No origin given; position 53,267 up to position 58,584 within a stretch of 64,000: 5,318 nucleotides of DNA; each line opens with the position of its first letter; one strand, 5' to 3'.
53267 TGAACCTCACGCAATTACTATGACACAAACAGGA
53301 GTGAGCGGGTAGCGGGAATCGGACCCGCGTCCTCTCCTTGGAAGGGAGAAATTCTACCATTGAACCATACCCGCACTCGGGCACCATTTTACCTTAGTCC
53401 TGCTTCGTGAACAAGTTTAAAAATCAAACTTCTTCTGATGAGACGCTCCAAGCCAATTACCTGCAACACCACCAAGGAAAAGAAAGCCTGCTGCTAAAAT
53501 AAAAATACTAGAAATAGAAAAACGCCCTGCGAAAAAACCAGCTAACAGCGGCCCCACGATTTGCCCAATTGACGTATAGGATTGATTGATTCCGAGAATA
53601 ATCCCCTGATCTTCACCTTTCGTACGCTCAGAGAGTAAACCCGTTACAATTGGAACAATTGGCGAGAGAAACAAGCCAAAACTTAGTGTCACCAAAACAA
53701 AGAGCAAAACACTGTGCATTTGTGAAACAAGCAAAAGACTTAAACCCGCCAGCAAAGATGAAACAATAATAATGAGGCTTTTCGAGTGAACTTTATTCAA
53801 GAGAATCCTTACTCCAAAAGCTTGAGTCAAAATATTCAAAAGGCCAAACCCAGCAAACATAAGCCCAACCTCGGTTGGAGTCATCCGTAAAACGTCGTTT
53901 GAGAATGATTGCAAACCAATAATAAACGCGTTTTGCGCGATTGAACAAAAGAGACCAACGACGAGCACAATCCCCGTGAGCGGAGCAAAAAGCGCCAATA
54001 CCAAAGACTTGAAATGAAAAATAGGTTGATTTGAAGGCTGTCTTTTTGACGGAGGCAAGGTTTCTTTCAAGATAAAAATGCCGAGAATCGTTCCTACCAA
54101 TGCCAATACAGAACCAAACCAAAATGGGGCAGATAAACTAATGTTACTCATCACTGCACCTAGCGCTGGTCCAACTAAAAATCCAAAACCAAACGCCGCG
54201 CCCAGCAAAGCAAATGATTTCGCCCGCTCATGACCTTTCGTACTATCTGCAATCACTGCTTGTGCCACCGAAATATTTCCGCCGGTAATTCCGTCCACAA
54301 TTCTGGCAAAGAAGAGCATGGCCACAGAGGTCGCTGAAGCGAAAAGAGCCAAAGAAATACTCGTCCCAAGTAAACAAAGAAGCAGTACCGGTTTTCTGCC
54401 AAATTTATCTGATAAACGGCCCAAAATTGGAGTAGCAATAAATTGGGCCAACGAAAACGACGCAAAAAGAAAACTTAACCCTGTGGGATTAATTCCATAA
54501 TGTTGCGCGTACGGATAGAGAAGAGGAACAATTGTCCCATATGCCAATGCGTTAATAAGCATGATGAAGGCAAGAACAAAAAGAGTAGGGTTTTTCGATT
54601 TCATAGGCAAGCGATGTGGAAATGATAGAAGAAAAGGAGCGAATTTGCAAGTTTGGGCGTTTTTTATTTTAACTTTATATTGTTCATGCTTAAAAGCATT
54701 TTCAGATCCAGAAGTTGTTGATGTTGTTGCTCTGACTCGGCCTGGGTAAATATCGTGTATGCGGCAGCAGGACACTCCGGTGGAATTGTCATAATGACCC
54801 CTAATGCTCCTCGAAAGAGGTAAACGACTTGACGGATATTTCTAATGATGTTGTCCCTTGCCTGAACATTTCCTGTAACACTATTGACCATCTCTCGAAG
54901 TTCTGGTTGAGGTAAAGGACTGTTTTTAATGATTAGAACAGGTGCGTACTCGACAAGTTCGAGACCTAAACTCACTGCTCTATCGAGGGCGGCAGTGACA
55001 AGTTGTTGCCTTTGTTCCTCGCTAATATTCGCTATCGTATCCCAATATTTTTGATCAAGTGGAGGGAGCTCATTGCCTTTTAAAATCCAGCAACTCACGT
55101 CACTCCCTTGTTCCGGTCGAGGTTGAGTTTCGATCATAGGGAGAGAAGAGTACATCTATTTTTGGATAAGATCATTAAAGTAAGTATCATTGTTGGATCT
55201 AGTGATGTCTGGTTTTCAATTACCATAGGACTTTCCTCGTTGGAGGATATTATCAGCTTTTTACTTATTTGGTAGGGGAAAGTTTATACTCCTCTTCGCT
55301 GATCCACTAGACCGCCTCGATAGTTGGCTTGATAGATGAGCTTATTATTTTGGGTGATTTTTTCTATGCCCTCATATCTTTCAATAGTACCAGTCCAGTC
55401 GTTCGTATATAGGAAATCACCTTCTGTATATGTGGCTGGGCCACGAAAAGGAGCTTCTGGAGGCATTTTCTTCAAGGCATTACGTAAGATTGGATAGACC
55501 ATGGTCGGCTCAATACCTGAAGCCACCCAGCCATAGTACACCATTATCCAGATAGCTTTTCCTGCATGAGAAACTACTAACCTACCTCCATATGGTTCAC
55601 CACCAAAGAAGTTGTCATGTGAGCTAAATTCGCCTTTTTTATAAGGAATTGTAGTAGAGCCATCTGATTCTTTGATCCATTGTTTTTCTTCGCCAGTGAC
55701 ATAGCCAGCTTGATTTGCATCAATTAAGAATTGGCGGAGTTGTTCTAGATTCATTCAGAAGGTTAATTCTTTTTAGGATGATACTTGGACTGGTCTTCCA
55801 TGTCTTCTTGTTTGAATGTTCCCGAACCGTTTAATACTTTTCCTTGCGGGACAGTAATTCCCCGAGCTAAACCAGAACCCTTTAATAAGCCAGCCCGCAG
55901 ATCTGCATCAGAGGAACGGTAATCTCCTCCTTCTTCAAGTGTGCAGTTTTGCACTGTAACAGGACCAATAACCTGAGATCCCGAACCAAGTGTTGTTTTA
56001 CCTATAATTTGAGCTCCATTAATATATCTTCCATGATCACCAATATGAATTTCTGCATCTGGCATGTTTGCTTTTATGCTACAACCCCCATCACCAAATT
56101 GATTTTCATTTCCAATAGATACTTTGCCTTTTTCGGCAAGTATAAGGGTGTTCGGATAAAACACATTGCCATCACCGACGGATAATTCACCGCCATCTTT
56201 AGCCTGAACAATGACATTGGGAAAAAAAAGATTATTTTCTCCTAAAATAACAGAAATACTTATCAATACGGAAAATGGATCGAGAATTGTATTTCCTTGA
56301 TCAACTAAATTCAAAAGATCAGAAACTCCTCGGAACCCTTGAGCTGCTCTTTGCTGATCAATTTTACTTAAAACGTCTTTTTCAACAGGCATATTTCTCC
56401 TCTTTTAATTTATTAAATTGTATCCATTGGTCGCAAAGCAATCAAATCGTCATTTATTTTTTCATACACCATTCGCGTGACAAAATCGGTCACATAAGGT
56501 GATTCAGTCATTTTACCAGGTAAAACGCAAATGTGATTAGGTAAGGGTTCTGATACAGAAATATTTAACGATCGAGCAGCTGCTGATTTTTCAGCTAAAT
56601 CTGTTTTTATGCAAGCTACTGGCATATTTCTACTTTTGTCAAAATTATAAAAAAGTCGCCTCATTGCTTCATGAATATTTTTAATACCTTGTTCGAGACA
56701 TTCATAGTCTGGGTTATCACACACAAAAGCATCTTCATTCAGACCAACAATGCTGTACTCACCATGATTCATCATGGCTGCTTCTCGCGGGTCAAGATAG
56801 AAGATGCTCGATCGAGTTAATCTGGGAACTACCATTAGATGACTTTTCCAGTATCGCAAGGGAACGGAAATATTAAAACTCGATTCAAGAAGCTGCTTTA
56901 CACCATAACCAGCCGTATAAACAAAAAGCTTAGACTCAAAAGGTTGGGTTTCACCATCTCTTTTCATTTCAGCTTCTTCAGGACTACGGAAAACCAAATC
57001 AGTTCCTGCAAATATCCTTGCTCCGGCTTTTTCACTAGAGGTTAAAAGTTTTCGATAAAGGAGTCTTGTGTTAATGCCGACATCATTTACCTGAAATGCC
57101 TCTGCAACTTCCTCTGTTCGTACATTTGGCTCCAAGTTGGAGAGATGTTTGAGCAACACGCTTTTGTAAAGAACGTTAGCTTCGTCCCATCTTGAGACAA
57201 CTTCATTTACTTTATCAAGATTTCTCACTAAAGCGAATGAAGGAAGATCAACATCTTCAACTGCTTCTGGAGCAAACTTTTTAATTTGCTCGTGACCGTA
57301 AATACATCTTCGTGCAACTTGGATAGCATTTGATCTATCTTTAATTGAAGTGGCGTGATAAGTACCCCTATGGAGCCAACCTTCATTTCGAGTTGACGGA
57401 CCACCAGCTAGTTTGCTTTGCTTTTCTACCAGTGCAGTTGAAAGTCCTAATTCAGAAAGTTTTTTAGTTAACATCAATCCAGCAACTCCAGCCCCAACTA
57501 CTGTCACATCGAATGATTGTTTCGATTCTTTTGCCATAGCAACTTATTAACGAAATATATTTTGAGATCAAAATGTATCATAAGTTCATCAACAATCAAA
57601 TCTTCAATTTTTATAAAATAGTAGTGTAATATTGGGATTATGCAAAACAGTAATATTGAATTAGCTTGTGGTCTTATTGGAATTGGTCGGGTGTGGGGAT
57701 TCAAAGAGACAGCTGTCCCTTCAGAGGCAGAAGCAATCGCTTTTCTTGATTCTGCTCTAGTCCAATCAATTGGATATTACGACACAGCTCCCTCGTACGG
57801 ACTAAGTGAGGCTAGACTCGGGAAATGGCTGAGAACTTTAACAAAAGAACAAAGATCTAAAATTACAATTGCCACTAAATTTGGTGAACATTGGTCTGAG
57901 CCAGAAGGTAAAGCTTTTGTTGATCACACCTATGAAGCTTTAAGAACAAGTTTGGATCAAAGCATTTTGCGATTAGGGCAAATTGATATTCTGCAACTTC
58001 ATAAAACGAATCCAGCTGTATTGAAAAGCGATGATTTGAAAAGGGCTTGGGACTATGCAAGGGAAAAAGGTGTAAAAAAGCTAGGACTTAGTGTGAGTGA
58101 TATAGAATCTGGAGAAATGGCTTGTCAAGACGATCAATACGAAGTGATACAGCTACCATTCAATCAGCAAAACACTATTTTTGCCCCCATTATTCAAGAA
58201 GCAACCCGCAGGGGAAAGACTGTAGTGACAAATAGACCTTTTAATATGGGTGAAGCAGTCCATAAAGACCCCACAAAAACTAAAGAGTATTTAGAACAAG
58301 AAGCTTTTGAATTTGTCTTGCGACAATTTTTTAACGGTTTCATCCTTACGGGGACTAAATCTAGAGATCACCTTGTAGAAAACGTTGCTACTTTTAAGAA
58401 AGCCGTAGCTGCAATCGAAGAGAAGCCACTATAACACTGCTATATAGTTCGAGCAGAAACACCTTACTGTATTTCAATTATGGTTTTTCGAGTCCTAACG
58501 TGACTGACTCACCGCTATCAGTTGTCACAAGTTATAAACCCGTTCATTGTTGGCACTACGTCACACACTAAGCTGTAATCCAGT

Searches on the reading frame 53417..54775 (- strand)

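Call 10: search_protein_families(library=pfam, proteins=[window:53417-54775:-], max_evalue=0.001)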
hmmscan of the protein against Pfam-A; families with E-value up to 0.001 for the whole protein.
window:53417-54775:- (452 aa): 5 families
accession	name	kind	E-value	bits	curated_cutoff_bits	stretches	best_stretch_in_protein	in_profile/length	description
PF07690.21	MFS_1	-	1.3e-58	199.1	33.4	2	68-285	1-222/347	Major Facilitator Superfamily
PF12832.13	MFS_1_like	-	4.9e-13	49.3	25.2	2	78-426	14-372/373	MFS_1 like family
PF00083.30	Sugar_tr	-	3.1e-11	43.2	22.3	1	100-235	48-191/452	Sugar (and other) transporter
PF13347.12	MFS_2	-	3.3e-08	33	27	1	61-216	222-383/427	MFS/sugar transport protein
PF06779.20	MFS_4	-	1.9e-07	31.2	26.3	1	127-437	58-361/364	Uncharacterised MFS-type transporter YbfB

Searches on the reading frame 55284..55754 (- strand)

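Call 58: search_protein_families(library=pfam, proteins=[window:55284-55754:-], max_evalue=0.001)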
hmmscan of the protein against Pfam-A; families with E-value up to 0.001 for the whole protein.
window:55284-55754:- (156 aa): 1 family
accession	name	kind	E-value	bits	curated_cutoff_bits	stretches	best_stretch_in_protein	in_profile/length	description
PF18931.5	DUF5680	-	1.8e-27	96.2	25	1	47-150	1-104/104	Domain of unknown function (DUF5680)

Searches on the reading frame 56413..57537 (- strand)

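Call 58: search_protein_families(library=pfam, proteins=[window:56413-57537:-], max_evalue=0.001)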
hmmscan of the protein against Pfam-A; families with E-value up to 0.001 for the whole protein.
window:56413-57537:- (374 aa): 5 families
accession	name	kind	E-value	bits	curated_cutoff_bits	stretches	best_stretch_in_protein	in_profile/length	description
PF01266.30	DAO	-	2.1e-19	70.7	27.9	1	10-296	1-297/353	FAD dependent oxidoreductase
PF01494.25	FAD_binding_3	-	8.8e-06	25.6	22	1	10-45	3-38/349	FAD binding domain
PF13450.12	NAD_binding_8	-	3.4e-05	24.5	21.9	1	13-51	1-39/68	NAD(P)-binding Rossmann-like domain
PF00890.30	FAD_binding_2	-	7.9e-05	22.5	20.4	1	10-54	1-44/414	FAD binding domain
PF07992.20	Pyr_redox_2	-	0.00062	19.7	26.1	1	9-87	1-62/291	Pyridine nucleotide-disulphide oxidoreductase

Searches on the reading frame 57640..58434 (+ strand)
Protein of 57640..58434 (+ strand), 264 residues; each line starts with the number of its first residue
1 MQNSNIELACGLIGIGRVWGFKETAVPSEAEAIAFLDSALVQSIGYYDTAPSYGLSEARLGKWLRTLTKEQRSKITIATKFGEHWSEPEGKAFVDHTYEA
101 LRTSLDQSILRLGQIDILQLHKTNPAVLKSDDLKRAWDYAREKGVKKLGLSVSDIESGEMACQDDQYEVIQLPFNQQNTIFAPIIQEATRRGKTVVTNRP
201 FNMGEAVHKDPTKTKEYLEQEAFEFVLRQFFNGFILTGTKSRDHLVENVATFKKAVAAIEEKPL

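Call 58: search_protein_families(library=pfam, proteins=[window:57640-58434:+], max_evalue=0.001)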
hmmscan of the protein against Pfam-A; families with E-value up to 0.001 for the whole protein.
window:57640-58434:+ (264 aa): 1 family
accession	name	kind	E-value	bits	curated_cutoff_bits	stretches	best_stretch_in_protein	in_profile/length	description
PF00248.27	Aldo_ket_red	-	3.6e-19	69.4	24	1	13-177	7-167/291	Aldo/keto reductase family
